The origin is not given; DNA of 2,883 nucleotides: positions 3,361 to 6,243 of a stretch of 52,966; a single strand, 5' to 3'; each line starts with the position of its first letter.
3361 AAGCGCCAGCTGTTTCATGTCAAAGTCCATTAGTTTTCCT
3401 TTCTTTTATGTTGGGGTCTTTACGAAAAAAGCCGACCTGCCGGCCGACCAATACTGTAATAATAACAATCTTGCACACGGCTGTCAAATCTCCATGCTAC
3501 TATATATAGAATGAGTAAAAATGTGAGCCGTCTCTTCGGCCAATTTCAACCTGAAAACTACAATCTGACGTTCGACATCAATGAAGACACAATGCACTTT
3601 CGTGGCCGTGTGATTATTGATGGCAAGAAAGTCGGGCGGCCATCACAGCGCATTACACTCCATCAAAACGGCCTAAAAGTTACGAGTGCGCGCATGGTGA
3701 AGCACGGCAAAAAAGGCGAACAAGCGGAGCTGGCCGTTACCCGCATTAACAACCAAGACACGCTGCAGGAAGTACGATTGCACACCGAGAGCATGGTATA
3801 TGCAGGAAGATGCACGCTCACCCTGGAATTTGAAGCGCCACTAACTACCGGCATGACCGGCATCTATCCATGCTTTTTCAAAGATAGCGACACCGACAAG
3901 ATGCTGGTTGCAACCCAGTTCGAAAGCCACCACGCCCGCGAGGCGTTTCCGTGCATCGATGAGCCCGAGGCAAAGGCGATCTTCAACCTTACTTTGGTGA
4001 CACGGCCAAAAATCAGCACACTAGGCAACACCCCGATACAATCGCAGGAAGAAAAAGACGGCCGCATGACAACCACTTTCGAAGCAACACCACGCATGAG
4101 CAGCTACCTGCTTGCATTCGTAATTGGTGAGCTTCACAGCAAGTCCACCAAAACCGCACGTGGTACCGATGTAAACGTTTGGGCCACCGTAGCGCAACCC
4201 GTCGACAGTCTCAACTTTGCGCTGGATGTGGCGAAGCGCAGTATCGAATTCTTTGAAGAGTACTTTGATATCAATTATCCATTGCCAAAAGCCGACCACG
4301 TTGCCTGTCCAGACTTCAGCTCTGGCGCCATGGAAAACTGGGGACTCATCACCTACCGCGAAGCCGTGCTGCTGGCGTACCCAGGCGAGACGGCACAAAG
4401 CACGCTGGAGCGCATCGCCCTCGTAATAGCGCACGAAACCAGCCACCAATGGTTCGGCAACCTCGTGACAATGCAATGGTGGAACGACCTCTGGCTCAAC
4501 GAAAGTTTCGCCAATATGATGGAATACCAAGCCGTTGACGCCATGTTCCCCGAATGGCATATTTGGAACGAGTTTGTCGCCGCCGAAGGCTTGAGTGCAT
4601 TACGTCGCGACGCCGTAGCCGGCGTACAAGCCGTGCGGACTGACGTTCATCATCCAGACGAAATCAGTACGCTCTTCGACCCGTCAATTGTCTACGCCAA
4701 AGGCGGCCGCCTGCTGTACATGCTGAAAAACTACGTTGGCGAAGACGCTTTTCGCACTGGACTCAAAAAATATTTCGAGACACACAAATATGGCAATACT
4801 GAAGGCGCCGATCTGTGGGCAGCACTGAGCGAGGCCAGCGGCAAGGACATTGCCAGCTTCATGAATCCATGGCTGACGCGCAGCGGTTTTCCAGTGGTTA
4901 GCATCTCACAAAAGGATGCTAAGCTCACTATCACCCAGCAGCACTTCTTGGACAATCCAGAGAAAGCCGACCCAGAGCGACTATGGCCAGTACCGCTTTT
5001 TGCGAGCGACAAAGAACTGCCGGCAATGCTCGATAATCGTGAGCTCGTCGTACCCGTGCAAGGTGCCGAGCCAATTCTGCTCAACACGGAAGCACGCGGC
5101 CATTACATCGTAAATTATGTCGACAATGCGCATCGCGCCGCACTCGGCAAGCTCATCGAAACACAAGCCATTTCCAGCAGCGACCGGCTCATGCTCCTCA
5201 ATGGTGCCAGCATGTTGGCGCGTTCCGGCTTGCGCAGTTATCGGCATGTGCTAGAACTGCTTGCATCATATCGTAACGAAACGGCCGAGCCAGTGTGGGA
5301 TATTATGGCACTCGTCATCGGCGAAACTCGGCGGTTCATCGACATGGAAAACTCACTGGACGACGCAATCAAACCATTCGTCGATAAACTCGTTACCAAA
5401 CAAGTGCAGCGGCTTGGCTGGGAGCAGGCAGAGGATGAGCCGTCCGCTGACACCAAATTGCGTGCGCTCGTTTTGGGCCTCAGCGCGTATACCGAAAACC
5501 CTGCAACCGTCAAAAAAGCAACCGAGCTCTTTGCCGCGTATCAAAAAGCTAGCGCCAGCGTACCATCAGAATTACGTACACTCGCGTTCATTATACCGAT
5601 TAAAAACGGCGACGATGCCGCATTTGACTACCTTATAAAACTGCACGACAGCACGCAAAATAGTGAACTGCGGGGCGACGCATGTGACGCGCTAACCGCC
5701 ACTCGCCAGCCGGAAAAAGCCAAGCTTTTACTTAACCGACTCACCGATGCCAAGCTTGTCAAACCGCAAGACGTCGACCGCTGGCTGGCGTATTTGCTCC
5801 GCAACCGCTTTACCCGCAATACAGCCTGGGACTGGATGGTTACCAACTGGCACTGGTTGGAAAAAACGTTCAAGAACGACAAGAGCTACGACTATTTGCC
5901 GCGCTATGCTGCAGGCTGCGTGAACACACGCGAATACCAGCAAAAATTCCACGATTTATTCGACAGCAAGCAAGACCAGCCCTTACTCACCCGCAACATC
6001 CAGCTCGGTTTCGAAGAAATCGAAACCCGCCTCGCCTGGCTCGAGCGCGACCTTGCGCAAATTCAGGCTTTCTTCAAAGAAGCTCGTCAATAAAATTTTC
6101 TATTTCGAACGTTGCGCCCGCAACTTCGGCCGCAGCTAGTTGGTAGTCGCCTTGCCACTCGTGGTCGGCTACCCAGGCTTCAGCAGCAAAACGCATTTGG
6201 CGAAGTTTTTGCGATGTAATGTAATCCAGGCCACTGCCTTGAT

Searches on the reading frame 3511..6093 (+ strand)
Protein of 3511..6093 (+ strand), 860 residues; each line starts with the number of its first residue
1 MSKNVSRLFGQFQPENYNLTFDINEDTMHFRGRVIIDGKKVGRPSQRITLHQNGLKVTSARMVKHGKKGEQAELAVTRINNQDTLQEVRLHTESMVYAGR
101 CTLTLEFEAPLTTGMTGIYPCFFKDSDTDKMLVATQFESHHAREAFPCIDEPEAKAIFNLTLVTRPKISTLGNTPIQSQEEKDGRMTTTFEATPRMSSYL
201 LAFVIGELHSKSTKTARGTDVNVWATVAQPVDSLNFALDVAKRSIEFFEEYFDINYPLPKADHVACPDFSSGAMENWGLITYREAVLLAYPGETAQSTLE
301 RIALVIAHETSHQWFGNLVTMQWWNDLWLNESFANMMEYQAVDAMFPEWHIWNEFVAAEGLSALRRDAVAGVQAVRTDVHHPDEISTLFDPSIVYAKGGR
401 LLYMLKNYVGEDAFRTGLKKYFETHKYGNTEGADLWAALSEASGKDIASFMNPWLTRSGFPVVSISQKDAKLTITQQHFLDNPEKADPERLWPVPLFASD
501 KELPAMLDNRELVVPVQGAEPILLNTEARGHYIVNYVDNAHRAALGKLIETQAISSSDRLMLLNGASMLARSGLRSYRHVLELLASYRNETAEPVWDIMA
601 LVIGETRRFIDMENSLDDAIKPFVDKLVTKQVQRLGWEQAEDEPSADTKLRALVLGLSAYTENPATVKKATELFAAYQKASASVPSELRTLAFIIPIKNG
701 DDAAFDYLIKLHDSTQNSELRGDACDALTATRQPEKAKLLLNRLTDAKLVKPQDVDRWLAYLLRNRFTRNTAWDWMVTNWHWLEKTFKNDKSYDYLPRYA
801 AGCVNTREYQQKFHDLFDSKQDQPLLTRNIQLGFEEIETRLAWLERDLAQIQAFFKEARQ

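Call 95: search_protein_families(library=pfam, proteins=[window:3511-6093:+], max_evalue=0.0001)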
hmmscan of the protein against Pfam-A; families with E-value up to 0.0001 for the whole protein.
window:3511-6093:+ (860 aa): 3 families
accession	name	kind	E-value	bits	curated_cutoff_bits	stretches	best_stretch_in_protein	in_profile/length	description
PF01433.26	Peptidase_M1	-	1e-83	280.7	27.7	1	236-454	1-218/218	Peptidase family M1 domain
PF11838.14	ERAP1_C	-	1.6e-58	199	38.2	1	522-838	2-317/318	ERAP1-like C-terminal domain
PF17900.6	Peptidase_M1_N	-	1.3e-43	149.7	25.8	1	13-200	1-186/186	Peptidase M1 N-terminal domain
